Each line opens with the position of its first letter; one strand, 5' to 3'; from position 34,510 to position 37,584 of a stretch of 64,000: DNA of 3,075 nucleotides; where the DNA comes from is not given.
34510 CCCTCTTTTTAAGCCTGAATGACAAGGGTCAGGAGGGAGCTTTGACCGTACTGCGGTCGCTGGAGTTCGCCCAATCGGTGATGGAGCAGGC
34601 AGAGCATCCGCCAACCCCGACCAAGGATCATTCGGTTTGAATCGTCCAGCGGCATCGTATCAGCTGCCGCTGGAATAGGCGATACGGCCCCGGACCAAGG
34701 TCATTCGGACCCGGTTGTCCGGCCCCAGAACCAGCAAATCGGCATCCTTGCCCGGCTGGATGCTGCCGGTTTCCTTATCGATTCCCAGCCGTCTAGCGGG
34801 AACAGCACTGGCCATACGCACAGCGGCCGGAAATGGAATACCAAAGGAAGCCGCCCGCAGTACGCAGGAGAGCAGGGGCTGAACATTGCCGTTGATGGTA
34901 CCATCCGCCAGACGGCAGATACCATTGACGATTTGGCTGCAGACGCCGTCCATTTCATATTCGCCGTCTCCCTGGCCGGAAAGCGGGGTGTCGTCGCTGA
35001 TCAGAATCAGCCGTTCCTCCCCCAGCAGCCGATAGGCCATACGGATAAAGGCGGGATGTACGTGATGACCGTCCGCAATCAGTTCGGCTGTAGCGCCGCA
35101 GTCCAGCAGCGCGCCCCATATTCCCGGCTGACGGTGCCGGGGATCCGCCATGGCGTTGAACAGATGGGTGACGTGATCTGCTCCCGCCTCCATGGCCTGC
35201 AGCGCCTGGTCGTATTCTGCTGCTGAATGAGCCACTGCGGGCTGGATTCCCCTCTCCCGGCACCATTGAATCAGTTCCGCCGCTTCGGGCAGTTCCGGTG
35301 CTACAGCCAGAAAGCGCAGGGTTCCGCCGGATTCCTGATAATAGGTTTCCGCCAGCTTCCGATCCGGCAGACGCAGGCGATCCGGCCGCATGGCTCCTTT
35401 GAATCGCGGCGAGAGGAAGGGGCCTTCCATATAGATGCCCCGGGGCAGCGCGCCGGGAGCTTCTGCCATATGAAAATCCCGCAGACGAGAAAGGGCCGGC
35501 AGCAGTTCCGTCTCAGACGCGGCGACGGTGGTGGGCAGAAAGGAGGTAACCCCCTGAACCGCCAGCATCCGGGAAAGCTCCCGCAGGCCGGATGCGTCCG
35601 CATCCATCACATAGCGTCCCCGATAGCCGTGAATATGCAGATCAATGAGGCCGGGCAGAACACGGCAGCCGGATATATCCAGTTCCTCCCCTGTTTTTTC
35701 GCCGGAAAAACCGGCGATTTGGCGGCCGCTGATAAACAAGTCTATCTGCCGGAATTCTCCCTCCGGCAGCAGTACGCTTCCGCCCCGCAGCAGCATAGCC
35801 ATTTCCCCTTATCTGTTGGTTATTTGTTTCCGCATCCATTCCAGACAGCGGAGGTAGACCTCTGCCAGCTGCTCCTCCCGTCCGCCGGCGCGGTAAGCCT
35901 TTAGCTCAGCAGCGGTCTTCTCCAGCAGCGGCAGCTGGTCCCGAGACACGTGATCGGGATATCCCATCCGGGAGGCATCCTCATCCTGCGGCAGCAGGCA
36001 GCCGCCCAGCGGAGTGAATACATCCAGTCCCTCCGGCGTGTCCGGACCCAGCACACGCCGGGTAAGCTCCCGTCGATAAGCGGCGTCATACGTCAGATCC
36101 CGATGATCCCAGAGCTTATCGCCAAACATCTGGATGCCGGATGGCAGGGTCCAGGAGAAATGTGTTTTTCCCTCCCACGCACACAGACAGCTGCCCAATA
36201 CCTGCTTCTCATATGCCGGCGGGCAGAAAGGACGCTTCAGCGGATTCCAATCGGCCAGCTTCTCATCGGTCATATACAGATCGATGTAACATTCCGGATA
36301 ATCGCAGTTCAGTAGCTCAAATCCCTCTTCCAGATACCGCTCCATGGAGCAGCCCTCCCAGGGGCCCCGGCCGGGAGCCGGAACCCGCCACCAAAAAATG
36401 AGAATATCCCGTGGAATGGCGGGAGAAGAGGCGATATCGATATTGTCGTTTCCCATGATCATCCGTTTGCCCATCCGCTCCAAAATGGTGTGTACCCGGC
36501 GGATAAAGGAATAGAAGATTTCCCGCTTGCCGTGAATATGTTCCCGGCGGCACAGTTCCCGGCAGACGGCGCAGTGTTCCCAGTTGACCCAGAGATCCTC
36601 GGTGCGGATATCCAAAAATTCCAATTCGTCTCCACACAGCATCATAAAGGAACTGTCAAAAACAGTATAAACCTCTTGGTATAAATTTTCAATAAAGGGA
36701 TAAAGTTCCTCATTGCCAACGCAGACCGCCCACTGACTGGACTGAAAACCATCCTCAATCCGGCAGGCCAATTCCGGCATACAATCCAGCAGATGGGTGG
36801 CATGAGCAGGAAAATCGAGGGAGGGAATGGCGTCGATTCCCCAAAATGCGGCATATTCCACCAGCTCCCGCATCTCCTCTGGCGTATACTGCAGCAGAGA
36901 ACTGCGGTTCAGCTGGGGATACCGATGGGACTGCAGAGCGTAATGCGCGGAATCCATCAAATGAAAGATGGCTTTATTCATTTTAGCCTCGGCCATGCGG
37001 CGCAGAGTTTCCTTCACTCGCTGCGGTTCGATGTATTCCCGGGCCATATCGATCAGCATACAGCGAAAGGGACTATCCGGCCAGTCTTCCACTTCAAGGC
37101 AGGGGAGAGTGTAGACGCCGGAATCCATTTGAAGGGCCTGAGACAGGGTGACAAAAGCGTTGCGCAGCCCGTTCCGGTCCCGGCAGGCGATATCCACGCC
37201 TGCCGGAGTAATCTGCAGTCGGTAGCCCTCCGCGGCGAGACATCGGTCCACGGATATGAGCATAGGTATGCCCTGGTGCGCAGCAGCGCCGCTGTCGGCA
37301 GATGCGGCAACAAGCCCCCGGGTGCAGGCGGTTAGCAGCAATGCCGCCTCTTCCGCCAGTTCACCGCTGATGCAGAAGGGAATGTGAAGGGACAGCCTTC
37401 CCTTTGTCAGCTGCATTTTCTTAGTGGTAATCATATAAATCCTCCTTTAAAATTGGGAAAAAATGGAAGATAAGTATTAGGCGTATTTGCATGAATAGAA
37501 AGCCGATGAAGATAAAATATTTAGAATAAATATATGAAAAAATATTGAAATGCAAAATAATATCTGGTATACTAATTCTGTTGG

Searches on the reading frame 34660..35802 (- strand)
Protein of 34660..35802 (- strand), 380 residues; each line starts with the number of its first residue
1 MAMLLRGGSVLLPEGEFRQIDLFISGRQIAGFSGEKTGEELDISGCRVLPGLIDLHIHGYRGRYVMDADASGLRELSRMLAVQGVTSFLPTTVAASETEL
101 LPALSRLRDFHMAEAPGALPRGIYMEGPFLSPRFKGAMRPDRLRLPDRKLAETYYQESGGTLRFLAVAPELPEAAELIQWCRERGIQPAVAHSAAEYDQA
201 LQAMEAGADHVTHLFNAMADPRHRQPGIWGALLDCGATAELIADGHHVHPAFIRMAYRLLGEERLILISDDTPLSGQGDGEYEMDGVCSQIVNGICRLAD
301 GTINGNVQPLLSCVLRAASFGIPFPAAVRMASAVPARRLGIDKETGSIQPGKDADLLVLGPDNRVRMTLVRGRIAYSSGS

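Call 49: search_protein_families(library=pfam, proteins=[window:34660-35802:-], max_evalue=0.01)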
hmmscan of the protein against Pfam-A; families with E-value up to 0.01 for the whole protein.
window:34660-35802:- (380 aa): 2 families
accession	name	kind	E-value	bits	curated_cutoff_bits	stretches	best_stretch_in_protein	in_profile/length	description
PF01979.26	Amidohydro_1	-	2e-24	86.9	25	1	48-374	2-344/345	Amidohydrolase family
PF07969.17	Amidohydro_3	-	2e-14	54.4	29.7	2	321-376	406-472/472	Amidohydrolase family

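Call 50: search_protein_families(library=ncbifam, proteins=[window:34660-35802:-], max_evalue=0.001)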
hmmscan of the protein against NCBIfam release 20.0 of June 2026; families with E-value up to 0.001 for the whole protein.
window:34660-35802:- (380 aa): 46 families (the best 25 are shown)
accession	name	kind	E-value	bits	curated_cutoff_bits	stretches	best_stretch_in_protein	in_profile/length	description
TIGR00221.1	nagA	equivalog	2.6e-81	273.5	225.65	1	37-372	43-379/380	N-acetylglucosamine-6-phosphate deacetylase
NF008371.0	PRK11170.1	equivalog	2e-56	191.5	483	1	39-375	42-379/382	N-acetylglucosamine-6-phosphate deacetylase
NF006689.0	PRK09237.1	equivalog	3e-15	55.7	371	2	3-74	5-83/383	amidohydrolase/deacetylase family metallohydrolase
NF011987.0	PRK15446.2-3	subfamily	1.9e-14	53.3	253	2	320-378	324-386/395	alpha-D-ribose 1-methylphosphonate 5-triphosphate diphosphatase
NF011990.0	PRK15446.2-6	subfamily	1.9e-14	53.2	233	2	318-378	322-385/390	alpha-D-ribose 1-methylphosphonate 5-triphosphate diphosphatase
NF004839.0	PRK06189.1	equivalog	3e-14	52.5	631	2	3-89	5-90/451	allantoinase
TIGR03178.1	allantoinase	equivalog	5.3e-13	48.6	357.85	2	3-89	2-87/441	allantoinase AllB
TIGR02318.1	phosphono_phnM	equivalog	3.8e-12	45.8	390.55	1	313-374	309-374/376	phosphonate metabolism protein PhnM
NF011986.0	PRK15446.2-2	equivalog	4.9e-10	38.8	465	1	310-377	309-379/406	alpha-D-ribose 1-methylphosphonate 5-triphosphate diphosphatase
TIGR02033.1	D-hydantoinase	equivalog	3.5e-09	36.1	393.25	1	4-106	2-106/454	dihydropyrimidinase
NF006056.0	PRK08204.1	subfamily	3.8e-09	35.8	391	1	3-61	5-69/449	hypothetical protein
TIGR01178.1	ade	equivalog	3.6e-08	32.3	472.5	0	312-373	266-328/552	adenine deaminase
NF011988.0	PRK15446.2-4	equivalog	8.7e-08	31.7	369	1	323-379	322-379/389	alpha-D-ribose 1-methylphosphonate 5-triphosphate diphosphatase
NF009941.0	PRK13404.1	subfamily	1.4e-07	30.5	647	0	4-101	7-105/478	dihydropyrimidinase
NF006560.0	PRK09061.1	subfamily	2e-07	29.7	340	1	3-61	28-89/517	amidohydrolase family protein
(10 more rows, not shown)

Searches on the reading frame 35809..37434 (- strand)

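Call 11: search_protein_families(library=pfam, proteins=[window:35809-37434:-], max_evalue=0.001)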
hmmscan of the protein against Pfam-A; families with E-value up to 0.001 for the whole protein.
window:35809-37434:- (541 aa): 2 families
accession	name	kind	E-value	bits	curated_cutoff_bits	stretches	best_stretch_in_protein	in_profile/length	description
PF00728.28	Glyco_hydro_20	-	1.1e-41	143.8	22.3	1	122-391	2-274/348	Glycosyl hydrolase family 20, catalytic domain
PF02838.20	Glyco_hydro_20b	-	4.5e-09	37.5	26.1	1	26-118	32-124/124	Glycosyl hydrolase family 20, domain 2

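Call 50: search_protein_families(library=ncbifam, proteins=[window:35809-37434:-], max_evalue=0.001)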
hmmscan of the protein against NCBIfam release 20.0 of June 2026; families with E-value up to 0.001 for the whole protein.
window:35809-37434:- (541 aa): 0 families
